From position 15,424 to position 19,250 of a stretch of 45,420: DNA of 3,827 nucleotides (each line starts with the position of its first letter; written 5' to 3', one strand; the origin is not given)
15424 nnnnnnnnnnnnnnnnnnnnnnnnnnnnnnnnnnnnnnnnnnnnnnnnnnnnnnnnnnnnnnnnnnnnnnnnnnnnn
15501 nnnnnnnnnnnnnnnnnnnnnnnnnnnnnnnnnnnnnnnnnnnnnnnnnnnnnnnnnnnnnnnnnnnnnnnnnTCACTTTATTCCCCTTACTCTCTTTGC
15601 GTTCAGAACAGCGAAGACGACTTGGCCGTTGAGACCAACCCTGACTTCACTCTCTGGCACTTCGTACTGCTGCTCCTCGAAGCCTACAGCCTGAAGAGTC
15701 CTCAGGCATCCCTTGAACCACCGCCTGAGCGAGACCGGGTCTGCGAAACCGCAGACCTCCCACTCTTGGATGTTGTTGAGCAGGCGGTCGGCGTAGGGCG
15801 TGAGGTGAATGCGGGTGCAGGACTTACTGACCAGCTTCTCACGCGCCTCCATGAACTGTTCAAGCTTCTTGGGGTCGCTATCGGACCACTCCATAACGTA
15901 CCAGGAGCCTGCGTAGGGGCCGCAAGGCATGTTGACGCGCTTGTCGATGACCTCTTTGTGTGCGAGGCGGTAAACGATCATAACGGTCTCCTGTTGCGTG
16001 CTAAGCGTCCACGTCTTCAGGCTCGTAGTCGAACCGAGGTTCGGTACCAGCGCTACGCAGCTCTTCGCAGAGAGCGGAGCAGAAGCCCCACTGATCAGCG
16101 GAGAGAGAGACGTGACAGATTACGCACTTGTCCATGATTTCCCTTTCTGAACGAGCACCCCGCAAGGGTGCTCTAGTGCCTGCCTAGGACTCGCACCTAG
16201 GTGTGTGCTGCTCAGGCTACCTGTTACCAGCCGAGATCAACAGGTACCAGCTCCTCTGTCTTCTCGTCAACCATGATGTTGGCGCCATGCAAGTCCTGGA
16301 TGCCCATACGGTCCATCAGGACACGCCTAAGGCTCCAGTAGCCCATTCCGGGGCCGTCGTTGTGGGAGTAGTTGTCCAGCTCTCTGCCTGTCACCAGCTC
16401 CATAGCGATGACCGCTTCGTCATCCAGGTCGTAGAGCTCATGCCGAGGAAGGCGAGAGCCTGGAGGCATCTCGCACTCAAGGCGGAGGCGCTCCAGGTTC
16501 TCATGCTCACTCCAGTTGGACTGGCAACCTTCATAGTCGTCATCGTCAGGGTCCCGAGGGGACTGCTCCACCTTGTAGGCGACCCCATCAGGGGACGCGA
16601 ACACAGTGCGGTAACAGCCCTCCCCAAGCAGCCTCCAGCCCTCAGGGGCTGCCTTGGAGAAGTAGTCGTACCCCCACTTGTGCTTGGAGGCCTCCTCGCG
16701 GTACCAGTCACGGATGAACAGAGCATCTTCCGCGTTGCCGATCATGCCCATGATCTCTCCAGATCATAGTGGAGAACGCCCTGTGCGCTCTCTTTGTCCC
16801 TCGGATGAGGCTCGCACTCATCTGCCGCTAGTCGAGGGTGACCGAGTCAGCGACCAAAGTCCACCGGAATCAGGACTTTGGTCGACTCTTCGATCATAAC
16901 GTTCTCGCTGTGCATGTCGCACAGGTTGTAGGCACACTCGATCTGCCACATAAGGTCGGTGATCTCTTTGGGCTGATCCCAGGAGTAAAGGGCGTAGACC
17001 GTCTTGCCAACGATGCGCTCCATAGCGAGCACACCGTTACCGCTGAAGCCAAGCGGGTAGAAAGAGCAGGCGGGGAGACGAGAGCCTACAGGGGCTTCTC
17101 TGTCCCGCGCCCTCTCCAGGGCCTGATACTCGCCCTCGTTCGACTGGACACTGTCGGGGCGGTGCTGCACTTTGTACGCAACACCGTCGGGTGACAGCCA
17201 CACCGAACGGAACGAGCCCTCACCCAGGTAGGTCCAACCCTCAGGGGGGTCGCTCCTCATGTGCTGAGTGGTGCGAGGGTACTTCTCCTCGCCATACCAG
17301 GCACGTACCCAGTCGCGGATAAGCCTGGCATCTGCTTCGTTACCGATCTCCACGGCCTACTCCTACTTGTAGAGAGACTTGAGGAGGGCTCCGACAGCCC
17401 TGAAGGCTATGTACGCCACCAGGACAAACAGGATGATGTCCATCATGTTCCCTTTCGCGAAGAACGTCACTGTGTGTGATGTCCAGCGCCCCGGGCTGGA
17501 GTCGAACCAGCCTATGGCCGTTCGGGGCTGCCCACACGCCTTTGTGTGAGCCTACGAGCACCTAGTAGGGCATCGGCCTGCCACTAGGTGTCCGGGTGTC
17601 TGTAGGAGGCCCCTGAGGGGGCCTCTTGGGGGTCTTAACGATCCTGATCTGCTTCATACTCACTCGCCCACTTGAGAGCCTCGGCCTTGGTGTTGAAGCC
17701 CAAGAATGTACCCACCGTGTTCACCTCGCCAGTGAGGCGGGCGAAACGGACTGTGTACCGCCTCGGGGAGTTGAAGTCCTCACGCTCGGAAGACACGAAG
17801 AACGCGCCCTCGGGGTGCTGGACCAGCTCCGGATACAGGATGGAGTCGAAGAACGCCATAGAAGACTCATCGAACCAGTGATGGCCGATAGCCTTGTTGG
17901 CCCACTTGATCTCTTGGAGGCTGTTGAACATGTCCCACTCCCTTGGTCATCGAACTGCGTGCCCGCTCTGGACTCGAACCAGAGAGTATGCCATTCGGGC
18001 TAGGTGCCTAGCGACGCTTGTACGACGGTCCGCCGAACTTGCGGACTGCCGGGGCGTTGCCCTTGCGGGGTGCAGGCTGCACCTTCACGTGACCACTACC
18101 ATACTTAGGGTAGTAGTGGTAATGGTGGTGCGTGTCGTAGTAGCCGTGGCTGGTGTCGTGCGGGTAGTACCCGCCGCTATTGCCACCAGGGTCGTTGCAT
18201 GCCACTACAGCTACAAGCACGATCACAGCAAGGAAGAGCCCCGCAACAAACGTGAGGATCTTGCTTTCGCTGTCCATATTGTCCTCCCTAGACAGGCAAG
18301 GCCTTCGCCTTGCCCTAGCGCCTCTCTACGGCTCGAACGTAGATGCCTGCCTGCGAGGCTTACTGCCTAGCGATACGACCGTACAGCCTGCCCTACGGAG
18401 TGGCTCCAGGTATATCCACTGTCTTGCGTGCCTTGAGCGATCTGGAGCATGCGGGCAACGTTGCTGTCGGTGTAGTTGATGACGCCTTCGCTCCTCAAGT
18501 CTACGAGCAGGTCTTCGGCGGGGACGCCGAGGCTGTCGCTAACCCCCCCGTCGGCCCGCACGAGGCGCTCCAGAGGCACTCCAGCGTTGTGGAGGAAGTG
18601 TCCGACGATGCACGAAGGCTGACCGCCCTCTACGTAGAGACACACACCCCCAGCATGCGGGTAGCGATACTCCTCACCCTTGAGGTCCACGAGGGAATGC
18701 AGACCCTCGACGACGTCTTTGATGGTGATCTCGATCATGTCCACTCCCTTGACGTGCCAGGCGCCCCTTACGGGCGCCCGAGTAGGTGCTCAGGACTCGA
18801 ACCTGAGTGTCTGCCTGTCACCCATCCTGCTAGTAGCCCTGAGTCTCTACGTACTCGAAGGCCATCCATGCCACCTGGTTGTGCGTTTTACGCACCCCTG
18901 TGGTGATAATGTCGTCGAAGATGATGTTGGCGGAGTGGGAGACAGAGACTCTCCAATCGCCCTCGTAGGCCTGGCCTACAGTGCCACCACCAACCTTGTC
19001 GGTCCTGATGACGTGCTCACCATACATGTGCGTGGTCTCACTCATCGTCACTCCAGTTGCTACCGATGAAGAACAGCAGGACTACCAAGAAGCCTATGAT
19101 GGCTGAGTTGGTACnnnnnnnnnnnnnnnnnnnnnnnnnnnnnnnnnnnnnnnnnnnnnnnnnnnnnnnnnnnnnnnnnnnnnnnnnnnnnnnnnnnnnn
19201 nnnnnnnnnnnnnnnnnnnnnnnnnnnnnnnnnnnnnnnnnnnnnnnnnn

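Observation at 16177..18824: Array of six tRNA-like acceptor/T-arm minihelices punctuating consecutive early genes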

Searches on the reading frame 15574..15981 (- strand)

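Call 11: search_protein_families(library=pfam, proteins=[window:15574-15981:-], max_evalue=0.01)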
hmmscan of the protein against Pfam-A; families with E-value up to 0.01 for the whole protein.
window:15574-15981:- (135 aa): 0 families

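Call 12: search_protein_families(library=phrogs, proteins=[window:15574-15981:-], max_evalue=0.001)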
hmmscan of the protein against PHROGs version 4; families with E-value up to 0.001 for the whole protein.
window:15574-15981:- (135 aa): 1 family
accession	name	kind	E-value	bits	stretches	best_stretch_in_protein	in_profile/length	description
phrog_1106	-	unknown function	4.2e-18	67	1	1-134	50-178/227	unknown function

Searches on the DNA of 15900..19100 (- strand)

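Call 4: search_dna_similar(query=window:15900-19100:-, collection=phages, mode=near, max_rows=30)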
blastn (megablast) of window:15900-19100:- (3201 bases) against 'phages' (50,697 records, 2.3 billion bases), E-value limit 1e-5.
No match.

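Call 24: search_rna_families(source=window, start=15900, end=19100, threshold=evalue, max_evalue=10, show_alignments=4)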
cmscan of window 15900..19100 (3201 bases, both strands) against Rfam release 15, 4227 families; matches with E-value up to 10: 5.
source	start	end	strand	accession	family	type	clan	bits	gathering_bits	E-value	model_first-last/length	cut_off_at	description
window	16581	16649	-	RF02724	sno_ZL2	Gene; snRNA; snoRNA; CD-box;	-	20.8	50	1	1-77/77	no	Small nucleolar RNA ZL2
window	17218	17264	-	RF01149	sR10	Gene; snRNA; snoRNA; CD-box;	-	20.1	45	0.049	1-54/54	no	Small nucleolar RNA sR10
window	17959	18000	+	RF04354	Plastid-ycf2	Cis-reg;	-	17.6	65.7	4.4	1-75/75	no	Plastid-ycf2 5UTR RNA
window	16130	16277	+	RF02257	adapt33_3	Gene; lncRNA;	-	16.9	70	1.7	1-140/140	no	Adaptive response 33 conserved region 3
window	18142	18196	+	RF00671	mir-138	Gene; miRNA;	-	16.4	50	7.2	1-78/78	no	mir-138 microRNA precursor family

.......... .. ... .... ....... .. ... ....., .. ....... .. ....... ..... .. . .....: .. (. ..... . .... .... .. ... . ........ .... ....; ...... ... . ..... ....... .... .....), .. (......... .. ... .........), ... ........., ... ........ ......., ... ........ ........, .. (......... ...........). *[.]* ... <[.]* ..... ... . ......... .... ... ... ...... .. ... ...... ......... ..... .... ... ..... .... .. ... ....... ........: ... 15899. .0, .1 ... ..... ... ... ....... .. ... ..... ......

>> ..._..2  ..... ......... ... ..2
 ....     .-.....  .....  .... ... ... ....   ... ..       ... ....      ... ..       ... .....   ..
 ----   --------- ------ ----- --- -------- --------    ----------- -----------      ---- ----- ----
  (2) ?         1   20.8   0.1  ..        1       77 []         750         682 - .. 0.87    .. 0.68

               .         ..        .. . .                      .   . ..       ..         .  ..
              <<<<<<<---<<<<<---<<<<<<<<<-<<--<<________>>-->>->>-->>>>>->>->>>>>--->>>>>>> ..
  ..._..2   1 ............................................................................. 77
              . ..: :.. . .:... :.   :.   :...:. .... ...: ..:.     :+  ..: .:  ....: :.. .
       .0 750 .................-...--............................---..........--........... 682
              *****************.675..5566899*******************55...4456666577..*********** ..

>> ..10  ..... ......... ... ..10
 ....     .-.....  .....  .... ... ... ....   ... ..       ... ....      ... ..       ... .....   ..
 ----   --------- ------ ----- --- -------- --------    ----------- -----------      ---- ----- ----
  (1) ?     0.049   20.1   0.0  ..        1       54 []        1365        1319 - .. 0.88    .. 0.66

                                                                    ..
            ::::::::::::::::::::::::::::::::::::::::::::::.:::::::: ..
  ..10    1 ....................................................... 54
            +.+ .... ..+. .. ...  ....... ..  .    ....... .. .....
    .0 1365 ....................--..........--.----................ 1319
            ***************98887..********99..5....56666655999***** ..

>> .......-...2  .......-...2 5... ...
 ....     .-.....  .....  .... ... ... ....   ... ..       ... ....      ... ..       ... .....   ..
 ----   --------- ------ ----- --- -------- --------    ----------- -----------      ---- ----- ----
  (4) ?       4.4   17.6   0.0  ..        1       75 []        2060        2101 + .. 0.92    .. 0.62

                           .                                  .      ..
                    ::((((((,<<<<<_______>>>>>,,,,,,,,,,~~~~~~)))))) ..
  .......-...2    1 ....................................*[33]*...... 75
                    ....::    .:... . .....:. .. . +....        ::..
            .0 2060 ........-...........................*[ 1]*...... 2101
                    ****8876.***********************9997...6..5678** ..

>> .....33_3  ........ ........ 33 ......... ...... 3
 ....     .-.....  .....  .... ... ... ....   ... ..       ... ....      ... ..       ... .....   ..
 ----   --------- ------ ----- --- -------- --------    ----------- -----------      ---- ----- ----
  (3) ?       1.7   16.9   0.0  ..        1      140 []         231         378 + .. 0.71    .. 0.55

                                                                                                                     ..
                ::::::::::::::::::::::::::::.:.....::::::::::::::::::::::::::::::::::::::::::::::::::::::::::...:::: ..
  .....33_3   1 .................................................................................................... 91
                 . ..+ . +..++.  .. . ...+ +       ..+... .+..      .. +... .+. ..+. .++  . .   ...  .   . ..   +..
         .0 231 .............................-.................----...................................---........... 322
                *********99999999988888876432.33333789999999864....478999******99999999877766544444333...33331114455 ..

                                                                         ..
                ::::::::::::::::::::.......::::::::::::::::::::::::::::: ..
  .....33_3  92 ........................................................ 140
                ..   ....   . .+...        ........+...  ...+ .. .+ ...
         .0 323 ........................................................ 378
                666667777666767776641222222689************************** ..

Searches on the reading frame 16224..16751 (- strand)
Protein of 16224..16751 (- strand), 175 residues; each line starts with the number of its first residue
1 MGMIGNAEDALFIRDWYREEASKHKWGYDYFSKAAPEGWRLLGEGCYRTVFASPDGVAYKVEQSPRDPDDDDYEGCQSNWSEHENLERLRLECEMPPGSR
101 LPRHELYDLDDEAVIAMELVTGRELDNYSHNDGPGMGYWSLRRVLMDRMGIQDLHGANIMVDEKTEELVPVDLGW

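Call 11: search_protein_families(library=pfam, proteins=[window:16224-16751:-], max_evalue=0.01)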
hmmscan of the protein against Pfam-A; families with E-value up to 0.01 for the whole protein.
window:16224-16751:- (175 aa): 1 family
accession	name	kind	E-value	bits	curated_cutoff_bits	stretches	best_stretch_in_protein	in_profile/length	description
PF00454.33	PI3_PI4_kinase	-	0.0059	17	27.1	1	148-174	143-169/241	Phosphatidylinositol 3- and 4-kinase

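Call 12: search_protein_families(library=phrogs, proteins=[window:16224-16751:-], max_evalue=0.001)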
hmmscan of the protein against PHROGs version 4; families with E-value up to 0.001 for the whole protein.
window:16224-16751:- (175 aa): 3 families
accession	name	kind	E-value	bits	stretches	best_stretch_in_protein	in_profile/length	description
phrog_28435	-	unknown function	9.7e-15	55.8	1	3-130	1-123/186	-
phrog_15752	-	other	1.1e-05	25.8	0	29-67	59-99/260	protein kinase; inhibitor of host transcription; positively regulates RNaseIII; negatively on RNaseE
phrog_18305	-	other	0.00037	21.2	0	151-174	162-184/284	kinase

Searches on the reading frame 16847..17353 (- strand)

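Call 11: search_protein_families(library=pfam, proteins=[window:16847-17353:-], max_evalue=0.01)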
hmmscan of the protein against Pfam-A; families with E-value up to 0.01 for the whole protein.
window:16847-17353:- (168 aa): 0 families

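Call 12: search_protein_families(library=phrogs, proteins=[window:16847-17353:-], max_evalue=0.001)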
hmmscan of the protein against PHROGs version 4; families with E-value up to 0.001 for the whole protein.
window:16847-17353:- (168 aa): 2 families
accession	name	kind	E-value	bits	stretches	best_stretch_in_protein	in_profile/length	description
phrog_28435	-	unknown function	3.1e-15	57.3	1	28-119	20-119/186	-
phrog_18305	-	other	2.2e-05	25.2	0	145-168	163-185/284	kinase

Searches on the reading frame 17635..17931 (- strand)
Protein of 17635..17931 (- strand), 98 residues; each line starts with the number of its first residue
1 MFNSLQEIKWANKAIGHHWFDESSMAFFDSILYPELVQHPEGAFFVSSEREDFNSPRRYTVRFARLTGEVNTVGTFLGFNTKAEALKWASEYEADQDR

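Call 11: search_protein_families(library=pfam, proteins=[window:17635-17931:-], max_evalue=0.01)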
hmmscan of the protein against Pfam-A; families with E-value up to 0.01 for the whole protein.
window:17635-17931:- (98 aa): 1 family
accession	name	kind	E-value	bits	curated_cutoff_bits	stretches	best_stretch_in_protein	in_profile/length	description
PF24239.1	DUF7447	-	4.9e-19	68.7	24.1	1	5-86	2-85/89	Family of unknown function (DUF7447)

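Call 12: search_protein_families(library=phrogs, proteins=[window:17635-17931:-], max_evalue=0.001)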
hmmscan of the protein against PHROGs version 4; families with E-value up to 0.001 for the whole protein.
window:17635-17931:- (98 aa): 1 family
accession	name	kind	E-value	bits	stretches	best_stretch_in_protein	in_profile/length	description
phrog_4655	-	unknown function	4.9e-18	66.1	1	4-87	31-112/123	-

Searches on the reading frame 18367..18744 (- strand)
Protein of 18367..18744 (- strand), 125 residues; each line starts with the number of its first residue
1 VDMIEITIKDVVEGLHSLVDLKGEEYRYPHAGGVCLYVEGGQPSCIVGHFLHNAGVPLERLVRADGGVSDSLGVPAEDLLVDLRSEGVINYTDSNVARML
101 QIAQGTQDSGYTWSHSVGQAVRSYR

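Call 11: search_protein_families(library=pfam, proteins=[window:18367-18744:-], max_evalue=0.01)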
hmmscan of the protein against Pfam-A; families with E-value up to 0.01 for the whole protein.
window:18367-18744:- (125 aa): 0 families

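Call 12: search_protein_families(library=phrogs, proteins=[window:18367-18744:-], max_evalue=0.001)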
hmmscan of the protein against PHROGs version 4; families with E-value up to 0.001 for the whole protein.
window:18367-18744:- (125 aa): 1 family
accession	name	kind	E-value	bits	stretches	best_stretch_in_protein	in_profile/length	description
phrog_572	-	unknown function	3.6e-21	76.5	1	3-122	2-121/127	-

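Call 14: search_dna_similar(query=window:18367-18744:-, collection=phages, mode=protein, max_rows=30)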
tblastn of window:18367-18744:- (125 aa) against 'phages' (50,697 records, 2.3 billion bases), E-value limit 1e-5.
Records with a match: 17; places in all: 17; records where one place covers at least 80% of the query: 17.
Best place of each record, by identity: <60% 17.
By first word of the organism name: Streptomyces 15; Clavibacter 2.
By host as written in the record: Streptomyces scabiei RL-34 7; Streptomyces lividans JI 1326 4; Streptomyces viridochromogenes DSM40736 3; Clavibacter michiganensis CN18-4 2; Streptomyces albidoflavus 1.
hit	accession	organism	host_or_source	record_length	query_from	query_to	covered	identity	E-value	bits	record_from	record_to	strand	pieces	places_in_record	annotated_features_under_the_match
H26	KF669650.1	Clavibacter phage CN1A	Clavibacter michiganensis CN18-4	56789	3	122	96%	35.8%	8e-9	57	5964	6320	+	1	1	hypothetical protein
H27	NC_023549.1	Clavibacter phage CN1A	Clavibacter michiganensis CN18-4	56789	3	122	96%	35.8%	8e-9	57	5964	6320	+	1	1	hypothetical protein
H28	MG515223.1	Streptomyces phage WRightOn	Streptomyces viridochromogenes DSM40736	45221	1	123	98%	32.9%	4e-10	61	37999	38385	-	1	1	hypothetical protein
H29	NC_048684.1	Streptomyces phage WRightOn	Streptomyces viridochromogenes DSM40736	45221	1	123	98%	32.9%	4e-10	61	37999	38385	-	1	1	hypothetical protein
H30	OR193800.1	Streptomyces phage Kumquat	Streptomyces lividans JI 1326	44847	1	123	98%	32.9%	4e-10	61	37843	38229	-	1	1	74: hypothetical protein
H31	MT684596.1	Streptomyces phage Zeigle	Streptomyces viridochromogenes DSM40736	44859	1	123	98%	32.9%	4e-10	61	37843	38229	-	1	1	74: hypothetical protein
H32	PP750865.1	Streptomyces phage Abafar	Streptomyces albidoflavus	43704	1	116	93%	31.6%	2e-9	59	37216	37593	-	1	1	hypothetical protein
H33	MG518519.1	Streptomyces phage Manuel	Streptomyces lividans JI 1326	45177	3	122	96%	29.9%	7e-11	63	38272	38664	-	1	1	hypothetical protein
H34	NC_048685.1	Streptomyces phage Manuel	Streptomyces lividans JI 1326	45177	3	122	96%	29.9%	7e-11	63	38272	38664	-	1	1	hypothetical protein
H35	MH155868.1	Streptomyces phage FlowerPower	Streptomyces scabiei RL-34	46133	2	122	97%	29.1%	2e-6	51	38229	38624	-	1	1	74: hypothetical protein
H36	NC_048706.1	Streptomyces phage FlowerPower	Streptomyces scabiei RL-34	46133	2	122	97%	29.1%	2e-6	51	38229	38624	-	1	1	74: hypothetical protein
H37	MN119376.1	Streptomyces phage Geostin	Streptomyces scabiei RL-34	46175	2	122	97%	29.1%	2e-6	51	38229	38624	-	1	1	69: hypothetical protein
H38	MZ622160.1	Streptomyces phage RetrieverFever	Streptomyces scabiei RL-34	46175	2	122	97%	29.1%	2e-6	51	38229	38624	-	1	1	74: hypothetical protein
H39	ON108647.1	Streptomyces phage Vorvolakos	Streptomyces scabiei RL-34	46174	2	122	97%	29.1%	2e-6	51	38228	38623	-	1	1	75: hypothetical protein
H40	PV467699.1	Streptomyces phage Gremlin23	Streptomyces scabiei RL-34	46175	2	122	97%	29.1%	2e-6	51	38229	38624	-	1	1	74: hypothetical protein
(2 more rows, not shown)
